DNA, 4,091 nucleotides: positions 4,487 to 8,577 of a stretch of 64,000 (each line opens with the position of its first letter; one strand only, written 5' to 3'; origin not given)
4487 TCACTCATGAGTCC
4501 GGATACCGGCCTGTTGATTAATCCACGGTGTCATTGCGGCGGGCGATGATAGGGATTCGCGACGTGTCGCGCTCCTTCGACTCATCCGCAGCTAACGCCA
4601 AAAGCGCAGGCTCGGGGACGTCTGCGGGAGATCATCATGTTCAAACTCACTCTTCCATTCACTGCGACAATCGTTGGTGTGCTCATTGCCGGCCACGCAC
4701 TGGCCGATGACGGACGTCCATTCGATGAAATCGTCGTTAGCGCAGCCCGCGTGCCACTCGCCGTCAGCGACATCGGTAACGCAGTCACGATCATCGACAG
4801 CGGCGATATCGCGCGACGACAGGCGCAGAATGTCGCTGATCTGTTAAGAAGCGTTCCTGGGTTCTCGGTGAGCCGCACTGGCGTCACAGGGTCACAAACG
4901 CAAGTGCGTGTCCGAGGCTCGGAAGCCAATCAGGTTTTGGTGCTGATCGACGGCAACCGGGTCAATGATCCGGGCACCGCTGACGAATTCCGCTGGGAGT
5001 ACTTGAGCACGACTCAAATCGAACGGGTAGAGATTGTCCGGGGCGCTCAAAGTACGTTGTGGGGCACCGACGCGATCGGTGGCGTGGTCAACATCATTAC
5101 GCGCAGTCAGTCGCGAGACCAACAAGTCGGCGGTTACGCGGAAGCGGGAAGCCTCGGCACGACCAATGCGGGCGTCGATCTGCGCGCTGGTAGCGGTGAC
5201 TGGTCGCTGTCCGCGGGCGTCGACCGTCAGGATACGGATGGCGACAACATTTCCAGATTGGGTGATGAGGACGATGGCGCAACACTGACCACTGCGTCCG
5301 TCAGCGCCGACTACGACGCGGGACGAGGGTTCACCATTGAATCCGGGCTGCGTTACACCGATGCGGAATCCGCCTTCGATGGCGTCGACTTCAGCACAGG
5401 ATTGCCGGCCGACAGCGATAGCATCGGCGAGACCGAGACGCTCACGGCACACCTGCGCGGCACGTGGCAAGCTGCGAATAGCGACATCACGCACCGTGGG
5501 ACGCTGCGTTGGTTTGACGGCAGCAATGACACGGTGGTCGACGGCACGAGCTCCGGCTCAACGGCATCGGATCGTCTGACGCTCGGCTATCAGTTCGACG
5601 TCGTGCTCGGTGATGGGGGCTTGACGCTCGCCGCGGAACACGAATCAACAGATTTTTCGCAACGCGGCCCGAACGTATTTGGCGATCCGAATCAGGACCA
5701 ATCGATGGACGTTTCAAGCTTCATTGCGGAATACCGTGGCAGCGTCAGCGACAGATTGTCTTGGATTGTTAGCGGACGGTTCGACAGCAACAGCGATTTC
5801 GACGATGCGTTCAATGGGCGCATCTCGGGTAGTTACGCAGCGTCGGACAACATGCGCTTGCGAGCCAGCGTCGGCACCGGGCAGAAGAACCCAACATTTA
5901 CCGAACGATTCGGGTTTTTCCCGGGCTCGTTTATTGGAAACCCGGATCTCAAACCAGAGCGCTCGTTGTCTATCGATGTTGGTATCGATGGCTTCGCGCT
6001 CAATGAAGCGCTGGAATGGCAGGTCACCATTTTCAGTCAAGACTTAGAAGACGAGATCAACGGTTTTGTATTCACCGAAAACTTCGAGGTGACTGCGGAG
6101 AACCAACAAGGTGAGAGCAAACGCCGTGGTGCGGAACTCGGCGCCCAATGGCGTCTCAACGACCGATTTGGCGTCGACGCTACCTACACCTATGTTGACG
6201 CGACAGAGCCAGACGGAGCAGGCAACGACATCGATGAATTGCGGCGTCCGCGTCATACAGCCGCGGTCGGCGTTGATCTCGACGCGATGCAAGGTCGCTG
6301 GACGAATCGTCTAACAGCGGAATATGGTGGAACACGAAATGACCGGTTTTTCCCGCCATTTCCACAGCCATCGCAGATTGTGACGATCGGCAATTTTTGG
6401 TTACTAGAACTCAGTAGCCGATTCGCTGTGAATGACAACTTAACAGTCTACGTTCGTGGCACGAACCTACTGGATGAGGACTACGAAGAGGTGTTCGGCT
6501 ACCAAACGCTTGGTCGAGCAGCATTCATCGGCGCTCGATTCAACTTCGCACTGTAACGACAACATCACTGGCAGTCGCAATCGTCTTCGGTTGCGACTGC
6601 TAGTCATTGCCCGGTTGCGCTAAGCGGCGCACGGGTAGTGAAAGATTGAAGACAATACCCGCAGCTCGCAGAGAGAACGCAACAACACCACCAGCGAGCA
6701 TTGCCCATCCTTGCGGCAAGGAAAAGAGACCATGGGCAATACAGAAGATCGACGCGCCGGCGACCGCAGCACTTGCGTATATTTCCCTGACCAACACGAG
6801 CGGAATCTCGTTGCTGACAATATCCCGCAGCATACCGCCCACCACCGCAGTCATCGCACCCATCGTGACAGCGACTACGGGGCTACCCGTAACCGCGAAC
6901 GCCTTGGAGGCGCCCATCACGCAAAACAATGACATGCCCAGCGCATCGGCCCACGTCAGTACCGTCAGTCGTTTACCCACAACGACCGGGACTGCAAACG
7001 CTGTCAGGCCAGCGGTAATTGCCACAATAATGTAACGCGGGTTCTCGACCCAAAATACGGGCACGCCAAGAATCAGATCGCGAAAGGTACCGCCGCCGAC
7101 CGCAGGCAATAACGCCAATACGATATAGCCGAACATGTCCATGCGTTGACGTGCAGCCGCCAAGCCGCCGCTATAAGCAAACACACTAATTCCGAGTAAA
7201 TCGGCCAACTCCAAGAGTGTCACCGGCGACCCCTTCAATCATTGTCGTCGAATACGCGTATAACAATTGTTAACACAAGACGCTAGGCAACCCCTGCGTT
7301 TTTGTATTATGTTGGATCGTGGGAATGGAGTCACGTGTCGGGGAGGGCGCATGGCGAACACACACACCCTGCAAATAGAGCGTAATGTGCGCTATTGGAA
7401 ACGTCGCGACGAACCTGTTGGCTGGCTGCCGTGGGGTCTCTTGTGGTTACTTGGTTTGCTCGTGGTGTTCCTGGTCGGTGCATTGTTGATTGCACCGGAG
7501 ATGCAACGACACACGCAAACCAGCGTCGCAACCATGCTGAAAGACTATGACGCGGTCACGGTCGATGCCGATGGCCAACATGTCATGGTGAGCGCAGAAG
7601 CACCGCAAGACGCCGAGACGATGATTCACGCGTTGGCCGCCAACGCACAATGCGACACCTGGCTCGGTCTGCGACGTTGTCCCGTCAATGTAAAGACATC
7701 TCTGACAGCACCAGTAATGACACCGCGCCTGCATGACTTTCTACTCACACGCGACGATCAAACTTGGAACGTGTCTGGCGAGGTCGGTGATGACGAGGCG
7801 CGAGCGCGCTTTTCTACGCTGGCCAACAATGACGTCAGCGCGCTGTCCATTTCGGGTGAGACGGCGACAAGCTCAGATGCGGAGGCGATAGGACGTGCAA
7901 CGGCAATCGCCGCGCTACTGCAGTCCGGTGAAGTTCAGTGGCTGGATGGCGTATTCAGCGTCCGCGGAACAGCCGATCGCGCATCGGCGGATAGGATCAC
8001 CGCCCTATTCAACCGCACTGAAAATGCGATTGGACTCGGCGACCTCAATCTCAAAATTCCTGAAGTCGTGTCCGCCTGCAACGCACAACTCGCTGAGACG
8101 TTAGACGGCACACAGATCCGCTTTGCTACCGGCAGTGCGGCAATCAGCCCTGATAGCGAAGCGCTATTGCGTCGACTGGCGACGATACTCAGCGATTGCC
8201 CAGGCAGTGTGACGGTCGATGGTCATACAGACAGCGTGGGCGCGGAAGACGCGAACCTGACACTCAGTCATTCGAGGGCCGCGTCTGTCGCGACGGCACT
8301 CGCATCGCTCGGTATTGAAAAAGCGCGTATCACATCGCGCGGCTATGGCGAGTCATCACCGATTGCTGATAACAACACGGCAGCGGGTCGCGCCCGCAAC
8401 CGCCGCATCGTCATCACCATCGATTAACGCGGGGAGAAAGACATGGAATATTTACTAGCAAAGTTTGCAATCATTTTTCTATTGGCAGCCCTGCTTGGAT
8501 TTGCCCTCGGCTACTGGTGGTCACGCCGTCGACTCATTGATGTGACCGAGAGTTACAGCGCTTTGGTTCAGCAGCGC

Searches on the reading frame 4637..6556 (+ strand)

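Call 52: search_protein_families(library=pfam, proteins=[window:4637-6556:+], max_evalue=0.00001)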
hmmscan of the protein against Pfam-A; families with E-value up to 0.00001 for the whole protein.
window:4637-6556:+ (639 aa): 2 families
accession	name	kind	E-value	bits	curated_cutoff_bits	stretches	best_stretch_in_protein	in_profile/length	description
PF00593.30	TonB_dep_Rec_b-barrel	-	1.6e-39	137.5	27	1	176-611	15-436/436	TonB dependent receptor-like, beta-barrel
PF07715.20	Plug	-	1e-25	90.7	23.9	1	44-150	3-107/107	TonB-dependent Receptor Plug Domain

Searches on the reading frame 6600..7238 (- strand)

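Call 52: search_protein_families(library=pfam, proteins=[window:6600-7238:-], max_evalue=0.00001)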
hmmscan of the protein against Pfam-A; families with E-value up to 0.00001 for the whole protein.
window:6600-7238:- (212 aa): 1 family
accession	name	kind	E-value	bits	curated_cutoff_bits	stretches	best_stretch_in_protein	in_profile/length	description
PF03458.18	Gly_transporter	-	1.4e-40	137.5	23.5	2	11-82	2-75/78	Glycine transporter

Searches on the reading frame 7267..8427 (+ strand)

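Call 52: search_protein_families(library=pfam, proteins=[window:7267-8427:+], max_evalue=0.00001)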
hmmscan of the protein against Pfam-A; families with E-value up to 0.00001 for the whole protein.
window:7267-8427:+ (386 aa): 1 family
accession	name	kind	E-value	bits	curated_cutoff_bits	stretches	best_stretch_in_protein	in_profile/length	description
PF00691.25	OmpA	-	1.5e-20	73.8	27.2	1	285-379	1-98/98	OmpA family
